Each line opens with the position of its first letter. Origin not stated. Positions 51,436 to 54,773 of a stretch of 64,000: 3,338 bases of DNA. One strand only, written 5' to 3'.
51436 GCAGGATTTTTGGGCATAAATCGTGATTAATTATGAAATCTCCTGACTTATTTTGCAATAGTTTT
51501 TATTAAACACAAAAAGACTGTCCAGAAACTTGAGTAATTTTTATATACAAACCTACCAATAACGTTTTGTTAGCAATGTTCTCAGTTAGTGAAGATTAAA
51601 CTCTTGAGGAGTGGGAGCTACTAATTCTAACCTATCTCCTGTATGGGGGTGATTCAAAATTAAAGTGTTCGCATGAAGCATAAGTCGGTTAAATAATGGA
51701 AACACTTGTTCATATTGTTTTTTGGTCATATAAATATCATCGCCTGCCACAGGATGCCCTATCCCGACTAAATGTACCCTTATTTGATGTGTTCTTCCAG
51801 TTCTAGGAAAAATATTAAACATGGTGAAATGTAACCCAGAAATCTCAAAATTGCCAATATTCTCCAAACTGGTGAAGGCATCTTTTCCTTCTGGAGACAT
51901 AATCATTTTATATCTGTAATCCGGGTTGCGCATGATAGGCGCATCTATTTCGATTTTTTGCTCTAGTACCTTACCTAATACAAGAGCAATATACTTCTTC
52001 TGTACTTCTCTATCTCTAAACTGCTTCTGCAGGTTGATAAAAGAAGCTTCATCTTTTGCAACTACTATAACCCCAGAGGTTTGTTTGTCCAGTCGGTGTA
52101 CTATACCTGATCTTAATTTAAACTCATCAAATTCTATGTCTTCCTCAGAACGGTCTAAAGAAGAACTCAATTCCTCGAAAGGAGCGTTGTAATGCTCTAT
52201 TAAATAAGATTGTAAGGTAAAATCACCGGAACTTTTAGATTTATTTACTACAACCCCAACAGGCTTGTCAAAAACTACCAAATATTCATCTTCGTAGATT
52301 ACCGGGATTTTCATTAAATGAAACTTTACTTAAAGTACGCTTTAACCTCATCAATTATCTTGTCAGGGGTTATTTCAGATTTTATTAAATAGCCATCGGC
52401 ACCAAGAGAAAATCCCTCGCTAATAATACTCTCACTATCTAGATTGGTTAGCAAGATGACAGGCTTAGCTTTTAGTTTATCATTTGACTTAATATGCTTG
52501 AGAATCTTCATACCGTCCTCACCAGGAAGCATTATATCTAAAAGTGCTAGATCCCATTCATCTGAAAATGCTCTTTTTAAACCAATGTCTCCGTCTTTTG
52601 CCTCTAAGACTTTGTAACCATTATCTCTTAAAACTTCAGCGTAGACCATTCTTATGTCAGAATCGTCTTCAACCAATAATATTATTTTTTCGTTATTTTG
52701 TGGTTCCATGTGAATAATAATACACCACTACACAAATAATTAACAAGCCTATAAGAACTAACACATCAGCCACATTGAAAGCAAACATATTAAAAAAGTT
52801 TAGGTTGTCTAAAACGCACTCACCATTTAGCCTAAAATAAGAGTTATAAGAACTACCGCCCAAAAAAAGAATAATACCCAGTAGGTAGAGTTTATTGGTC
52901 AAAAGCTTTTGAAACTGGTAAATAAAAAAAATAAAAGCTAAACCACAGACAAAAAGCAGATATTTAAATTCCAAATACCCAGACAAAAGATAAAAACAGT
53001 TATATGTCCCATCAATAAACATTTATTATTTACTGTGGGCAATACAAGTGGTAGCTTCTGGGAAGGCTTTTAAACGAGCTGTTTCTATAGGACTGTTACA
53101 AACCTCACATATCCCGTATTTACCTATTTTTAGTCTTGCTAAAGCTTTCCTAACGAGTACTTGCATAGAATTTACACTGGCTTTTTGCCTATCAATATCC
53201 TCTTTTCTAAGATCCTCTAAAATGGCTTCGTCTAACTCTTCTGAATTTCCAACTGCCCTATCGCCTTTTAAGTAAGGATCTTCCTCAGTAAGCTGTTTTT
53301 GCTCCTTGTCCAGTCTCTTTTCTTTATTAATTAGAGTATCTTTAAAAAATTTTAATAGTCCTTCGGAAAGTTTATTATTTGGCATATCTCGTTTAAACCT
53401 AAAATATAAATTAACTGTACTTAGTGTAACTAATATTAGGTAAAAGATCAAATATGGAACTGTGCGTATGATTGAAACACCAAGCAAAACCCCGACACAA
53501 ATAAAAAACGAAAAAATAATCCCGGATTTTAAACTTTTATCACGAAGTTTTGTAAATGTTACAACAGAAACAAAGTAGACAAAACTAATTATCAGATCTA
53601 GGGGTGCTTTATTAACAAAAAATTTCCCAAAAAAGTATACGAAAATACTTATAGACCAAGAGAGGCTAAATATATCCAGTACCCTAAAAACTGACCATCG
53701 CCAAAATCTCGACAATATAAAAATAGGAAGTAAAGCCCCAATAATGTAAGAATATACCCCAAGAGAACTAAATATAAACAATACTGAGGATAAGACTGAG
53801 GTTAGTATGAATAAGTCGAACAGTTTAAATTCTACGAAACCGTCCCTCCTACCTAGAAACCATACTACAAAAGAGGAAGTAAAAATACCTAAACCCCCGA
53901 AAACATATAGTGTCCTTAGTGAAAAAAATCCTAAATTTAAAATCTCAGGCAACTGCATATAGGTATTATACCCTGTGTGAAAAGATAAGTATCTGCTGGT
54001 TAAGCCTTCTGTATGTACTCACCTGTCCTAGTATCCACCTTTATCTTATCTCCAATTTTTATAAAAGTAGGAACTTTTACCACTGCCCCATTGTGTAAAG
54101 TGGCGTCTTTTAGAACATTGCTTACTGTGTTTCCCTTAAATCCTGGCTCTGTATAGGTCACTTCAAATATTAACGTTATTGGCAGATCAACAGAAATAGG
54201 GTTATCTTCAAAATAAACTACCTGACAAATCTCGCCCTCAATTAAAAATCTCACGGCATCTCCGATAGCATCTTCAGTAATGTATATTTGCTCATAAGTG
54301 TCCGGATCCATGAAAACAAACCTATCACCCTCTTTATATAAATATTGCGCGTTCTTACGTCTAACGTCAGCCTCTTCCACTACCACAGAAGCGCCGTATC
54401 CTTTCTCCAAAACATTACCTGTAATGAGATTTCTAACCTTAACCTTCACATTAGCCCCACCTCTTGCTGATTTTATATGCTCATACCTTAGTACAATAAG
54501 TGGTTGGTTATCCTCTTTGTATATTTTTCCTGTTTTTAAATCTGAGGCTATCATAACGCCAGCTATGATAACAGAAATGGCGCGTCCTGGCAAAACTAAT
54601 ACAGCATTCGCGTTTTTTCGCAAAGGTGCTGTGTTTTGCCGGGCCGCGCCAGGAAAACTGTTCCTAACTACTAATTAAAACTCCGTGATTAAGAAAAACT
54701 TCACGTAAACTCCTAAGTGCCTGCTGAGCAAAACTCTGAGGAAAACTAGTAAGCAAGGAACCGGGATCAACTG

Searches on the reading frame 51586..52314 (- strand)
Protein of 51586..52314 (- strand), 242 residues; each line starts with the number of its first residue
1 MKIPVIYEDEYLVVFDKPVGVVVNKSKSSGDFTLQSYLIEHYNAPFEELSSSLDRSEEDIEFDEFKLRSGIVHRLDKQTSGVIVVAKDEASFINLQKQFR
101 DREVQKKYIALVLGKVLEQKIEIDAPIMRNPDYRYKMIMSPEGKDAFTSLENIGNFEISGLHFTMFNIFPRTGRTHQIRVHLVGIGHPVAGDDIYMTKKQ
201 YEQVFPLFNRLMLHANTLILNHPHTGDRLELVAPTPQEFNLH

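Call 26: search_protein_families(library=pfam, max_evalue=0.001, proteins=[window:51586-52314:-])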
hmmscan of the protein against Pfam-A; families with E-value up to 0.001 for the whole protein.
window:51586-52314:- (242 aa): 1 family
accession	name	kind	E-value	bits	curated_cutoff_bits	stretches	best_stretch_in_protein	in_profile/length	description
PF00849.27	PseudoU_synth_2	-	3.6e-28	99.2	26.8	1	11-182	1-150/152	RNA pseudouridylate synthase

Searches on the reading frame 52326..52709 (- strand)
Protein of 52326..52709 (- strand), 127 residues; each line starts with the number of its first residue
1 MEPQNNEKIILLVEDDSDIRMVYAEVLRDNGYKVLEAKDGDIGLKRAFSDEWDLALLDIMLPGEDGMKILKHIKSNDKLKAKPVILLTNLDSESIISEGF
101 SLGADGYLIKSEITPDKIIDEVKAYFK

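Call 88: search_protein_families(library=pfam, max_evalue=0.01, proteins=[window:52326-52709:-])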
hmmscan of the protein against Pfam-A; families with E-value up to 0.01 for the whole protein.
window:52326-52709:- (127 aa): 1 family
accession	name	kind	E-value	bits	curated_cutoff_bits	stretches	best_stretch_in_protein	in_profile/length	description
PF00072.30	Response_reg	-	2e-22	79.9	30.2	1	10-122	1-110/111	Response regulator receiver domain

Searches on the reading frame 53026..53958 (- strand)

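Call 26: search_protein_families(library=pfam, max_evalue=0.001, proteins=[window:53026-53958:-])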
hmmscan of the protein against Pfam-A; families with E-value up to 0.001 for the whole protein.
window:53026-53958:- (310 aa): 1 family
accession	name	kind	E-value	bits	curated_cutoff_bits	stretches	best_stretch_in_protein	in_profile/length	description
PF01258.23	zf-dskA_traR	-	3e-07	30.8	24.9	1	279-307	1-29/36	Prokaryotic dksA/traR C4-type zinc finger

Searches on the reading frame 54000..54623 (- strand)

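Call 26: search_protein_families(library=pfam, max_evalue=0.001, proteins=[window:54000-54623:-])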
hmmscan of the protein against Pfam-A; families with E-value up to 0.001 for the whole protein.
window:54000-54623:- (207 aa): 3 families
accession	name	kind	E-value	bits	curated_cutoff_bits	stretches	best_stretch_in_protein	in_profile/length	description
PF09285.17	Elong-fact-P_C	-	1.5e-25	89.1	25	1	153-205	3-55/56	Elongation factor P, C-terminal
PF01132.26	EFP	-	3.1e-23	81.9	27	1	90-143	1-54/54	Elongation factor P (EF-P) OB domain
PF08207.18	EFP_N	-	1.2e-14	54.4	23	1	26-78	2-54/58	Elongation factor P (EF-P) KOW-like domain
